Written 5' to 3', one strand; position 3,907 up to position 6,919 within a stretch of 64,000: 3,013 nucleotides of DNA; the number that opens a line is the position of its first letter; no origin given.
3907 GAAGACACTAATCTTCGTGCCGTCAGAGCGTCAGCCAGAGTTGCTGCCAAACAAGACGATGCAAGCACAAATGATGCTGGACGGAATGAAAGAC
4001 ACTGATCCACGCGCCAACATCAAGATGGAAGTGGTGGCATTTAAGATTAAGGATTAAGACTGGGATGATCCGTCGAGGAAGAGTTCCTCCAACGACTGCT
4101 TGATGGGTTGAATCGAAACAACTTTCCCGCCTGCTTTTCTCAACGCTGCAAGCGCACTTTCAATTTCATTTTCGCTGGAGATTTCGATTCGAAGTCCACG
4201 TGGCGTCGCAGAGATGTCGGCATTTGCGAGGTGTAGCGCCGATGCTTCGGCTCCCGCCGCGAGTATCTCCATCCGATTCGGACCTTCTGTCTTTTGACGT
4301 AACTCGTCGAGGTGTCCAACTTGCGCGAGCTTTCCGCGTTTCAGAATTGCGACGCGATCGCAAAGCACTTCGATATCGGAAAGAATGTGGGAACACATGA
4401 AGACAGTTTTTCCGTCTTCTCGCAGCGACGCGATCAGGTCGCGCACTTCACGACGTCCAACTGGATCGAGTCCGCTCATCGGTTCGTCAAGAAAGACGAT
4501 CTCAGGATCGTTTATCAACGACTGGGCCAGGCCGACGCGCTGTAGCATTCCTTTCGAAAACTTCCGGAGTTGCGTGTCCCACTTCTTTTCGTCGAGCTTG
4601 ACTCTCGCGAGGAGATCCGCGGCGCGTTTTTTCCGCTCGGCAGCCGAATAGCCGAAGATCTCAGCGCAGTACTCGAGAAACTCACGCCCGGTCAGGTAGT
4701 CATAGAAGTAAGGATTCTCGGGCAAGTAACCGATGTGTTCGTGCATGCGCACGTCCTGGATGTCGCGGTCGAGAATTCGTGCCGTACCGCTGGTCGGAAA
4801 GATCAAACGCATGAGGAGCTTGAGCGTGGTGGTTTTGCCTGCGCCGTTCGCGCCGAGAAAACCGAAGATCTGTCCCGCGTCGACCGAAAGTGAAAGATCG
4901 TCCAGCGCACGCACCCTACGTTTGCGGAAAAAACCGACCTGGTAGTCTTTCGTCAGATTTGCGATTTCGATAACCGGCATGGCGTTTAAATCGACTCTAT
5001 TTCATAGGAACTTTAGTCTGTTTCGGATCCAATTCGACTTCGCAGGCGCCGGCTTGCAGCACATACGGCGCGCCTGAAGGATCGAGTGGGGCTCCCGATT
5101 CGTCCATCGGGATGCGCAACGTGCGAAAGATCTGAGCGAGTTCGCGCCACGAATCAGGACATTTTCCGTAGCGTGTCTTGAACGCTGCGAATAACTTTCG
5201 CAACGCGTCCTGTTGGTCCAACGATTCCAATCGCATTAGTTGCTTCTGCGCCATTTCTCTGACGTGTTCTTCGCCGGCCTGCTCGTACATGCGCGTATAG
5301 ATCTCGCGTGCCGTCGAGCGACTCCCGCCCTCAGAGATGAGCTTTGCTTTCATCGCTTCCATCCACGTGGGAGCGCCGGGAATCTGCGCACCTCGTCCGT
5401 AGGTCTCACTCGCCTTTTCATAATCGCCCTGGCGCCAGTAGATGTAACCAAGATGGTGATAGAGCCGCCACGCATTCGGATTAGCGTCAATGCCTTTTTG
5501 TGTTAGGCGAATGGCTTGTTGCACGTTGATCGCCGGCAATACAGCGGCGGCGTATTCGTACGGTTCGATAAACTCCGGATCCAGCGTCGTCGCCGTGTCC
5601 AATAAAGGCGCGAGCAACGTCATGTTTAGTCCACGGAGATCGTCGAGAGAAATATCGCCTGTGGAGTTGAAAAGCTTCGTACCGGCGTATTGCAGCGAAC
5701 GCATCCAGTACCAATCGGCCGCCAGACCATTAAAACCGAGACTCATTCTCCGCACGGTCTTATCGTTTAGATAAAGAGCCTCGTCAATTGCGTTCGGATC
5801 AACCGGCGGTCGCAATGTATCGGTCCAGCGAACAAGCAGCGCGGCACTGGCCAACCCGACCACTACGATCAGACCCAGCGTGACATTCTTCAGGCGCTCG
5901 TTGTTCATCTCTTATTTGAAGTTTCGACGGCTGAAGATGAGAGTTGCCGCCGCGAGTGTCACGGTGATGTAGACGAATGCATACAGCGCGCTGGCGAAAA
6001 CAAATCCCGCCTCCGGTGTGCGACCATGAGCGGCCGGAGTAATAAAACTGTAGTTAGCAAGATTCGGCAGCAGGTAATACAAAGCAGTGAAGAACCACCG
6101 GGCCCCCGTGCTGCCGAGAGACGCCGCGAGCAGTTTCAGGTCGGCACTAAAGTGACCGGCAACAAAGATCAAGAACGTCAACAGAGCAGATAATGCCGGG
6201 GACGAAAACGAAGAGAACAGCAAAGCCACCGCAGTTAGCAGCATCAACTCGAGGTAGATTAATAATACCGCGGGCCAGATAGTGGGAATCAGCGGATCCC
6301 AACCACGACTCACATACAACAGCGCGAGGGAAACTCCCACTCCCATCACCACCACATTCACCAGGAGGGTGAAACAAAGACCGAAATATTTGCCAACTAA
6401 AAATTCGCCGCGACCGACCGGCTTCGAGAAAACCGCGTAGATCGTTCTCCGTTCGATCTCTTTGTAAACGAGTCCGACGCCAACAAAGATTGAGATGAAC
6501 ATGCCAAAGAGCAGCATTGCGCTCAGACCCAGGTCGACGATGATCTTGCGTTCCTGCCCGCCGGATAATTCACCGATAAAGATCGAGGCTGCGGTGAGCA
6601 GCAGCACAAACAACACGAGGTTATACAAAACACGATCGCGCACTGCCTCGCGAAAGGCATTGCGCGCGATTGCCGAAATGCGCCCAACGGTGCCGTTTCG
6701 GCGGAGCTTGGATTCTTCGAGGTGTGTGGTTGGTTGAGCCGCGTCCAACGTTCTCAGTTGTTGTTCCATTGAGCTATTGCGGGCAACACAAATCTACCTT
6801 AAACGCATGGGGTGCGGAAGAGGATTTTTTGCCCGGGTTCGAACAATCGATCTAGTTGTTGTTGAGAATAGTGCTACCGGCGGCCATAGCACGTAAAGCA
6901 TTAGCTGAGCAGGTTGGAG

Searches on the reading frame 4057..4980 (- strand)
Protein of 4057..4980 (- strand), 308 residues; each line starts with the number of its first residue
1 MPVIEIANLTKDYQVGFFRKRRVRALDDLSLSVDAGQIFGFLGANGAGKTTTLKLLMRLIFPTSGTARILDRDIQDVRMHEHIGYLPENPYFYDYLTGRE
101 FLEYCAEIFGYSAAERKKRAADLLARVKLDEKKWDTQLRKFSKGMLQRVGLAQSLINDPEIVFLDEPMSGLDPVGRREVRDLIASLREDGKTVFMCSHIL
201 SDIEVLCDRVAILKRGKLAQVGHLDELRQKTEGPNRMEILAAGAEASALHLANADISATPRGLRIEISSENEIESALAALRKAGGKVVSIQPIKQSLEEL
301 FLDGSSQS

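Call 54: search_protein_families(library=pfam, proteins=[window:4057-4980:-], max_evalue=0.00001)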
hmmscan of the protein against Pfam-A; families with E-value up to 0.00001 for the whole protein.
window:4057-4980:- (308 aa): 3 families
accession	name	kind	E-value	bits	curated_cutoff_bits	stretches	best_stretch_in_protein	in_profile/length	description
PF00005.33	ABC_tran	-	1.7e-28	100.3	25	1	26-168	1-136/137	ABC transporter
PF13304.12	AAA_21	-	1.5e-09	38.8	27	0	117-198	183-298/304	AAA domain, putative AbiEii toxin, Type IV TA system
PF13732.12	DrrA1-3_C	-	1.5e-06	29.2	27.4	1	222-302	1-78/81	ATP-binding protein DrrA1-3-like, C-terminal domain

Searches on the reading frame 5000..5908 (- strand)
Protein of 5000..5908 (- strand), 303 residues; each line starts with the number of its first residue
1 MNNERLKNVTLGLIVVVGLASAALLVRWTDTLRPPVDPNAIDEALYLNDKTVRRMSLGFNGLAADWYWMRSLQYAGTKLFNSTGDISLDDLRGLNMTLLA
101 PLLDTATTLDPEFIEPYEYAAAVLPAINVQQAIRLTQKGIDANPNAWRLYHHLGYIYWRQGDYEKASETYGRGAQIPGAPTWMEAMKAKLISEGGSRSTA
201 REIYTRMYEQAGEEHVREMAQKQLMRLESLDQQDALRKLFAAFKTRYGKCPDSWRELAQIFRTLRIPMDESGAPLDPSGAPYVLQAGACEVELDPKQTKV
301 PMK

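Call 54: search_protein_families(library=pfam, proteins=[window:5000-5908:-], max_evalue=0.00001)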
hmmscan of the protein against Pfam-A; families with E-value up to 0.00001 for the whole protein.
window:5000-5908:- (303 aa): 3 families
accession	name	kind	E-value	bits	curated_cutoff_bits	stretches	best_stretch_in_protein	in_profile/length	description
PF13428.12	TPR_14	-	2.6e-07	31.1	23.5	0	148-185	2-40/44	Tetratricopeptide repeat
PF07719.23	TPR_2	-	5.3e-06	26.6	27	0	148-174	2-28/34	Tetratricopeptide repeat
PF13181.12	TPR_8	-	9.5e-06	25.8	25.7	0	148-172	2-26/34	Tetratricopeptide repeat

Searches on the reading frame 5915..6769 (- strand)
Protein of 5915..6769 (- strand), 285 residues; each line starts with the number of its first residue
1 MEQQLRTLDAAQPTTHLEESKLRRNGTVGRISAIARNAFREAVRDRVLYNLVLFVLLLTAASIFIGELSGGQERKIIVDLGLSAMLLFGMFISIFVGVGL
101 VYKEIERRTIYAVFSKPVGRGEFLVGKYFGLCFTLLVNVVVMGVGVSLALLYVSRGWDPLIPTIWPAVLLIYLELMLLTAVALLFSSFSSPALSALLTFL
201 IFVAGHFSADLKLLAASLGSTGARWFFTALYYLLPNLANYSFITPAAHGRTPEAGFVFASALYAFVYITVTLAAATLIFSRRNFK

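Call 54: search_protein_families(library=pfam, proteins=[window:5915-6769:-], max_evalue=0.00001)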
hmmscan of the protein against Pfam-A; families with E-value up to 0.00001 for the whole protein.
window:5915-6769:- (285 aa): 1 family
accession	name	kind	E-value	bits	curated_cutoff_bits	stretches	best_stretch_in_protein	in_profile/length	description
PF12679.13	ABC2_membrane_2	-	3.3e-10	40.1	27.2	1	33-282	2-281/283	ABC-2 family transporter protein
